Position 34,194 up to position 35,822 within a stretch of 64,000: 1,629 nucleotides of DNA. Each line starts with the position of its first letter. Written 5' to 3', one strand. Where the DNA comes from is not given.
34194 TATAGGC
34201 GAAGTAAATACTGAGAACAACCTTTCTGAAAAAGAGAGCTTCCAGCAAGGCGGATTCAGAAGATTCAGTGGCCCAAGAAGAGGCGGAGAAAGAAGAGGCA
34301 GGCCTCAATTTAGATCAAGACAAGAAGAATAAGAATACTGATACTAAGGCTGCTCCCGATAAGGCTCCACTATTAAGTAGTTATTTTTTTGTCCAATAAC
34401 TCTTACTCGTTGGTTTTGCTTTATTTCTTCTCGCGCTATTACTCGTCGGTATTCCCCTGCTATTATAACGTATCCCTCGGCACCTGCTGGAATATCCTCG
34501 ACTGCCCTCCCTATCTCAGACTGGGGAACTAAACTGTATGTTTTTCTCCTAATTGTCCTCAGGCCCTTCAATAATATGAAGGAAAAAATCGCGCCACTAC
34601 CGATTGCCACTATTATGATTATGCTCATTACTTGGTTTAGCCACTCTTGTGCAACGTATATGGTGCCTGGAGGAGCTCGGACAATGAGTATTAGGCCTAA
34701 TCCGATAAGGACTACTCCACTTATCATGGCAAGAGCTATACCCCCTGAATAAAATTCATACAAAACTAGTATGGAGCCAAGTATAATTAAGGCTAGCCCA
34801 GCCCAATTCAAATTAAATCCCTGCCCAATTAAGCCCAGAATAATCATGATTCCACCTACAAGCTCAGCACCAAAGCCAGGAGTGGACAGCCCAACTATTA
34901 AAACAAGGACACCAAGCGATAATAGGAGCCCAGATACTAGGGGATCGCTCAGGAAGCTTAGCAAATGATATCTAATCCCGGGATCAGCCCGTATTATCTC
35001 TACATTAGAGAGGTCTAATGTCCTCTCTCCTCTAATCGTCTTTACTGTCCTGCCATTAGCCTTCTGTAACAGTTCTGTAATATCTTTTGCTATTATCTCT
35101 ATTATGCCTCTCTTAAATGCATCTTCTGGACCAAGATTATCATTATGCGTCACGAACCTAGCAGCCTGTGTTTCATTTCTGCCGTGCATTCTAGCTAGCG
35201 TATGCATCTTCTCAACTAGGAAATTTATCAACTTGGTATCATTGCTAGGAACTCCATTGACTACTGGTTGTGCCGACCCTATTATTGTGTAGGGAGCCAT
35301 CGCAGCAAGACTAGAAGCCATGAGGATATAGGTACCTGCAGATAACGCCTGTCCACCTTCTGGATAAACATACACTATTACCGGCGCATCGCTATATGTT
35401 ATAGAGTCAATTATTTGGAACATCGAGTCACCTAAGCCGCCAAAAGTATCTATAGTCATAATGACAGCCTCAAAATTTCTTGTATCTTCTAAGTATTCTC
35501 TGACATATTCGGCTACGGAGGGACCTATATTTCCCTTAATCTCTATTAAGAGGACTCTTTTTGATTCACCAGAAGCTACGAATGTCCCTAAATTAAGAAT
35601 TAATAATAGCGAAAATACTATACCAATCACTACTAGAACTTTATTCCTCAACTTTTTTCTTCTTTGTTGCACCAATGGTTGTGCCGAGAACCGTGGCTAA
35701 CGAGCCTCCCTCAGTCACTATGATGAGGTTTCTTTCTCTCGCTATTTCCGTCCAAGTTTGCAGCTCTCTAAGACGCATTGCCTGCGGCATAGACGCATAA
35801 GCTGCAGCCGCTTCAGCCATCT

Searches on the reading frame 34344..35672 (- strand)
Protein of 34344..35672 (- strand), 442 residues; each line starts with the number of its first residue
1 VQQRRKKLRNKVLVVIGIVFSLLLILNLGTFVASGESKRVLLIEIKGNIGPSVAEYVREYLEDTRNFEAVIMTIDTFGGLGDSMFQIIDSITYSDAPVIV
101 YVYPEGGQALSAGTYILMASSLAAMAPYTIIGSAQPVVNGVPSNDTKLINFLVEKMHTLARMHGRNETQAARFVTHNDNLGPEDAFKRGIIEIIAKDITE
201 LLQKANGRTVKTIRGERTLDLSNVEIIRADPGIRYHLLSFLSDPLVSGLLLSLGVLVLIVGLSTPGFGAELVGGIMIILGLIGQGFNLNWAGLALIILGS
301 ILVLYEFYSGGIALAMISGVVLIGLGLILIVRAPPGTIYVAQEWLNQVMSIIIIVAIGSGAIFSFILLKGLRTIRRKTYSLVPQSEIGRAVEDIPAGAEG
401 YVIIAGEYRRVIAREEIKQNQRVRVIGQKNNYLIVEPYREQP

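Call 25: search_protein_families(library=pfam, proteins=[window:34344-35672:-], max_evalue=0.01)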
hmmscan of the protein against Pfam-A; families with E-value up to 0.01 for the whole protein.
window:34344-35672:- (442 aa): 4 families
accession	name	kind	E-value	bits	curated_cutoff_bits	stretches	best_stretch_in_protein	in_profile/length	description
PF25145.1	NfeD1b_N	-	7.1e-15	55.5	40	1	40-183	2-144/189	NfeD1b, N-terminal domain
PF24961.1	NfeD_membrane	-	3.8e-13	49.9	26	1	246-368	2-118/119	NfeD integral membrane domain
PF01957.25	NfeD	-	2e-07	31.5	29.1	1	387-437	8-57/57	NfeD-like C-terminal, partner-binding domain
PF00574.28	CLP_protease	-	2.4e-06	28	20.2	1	60-195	39-179/182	Clp protease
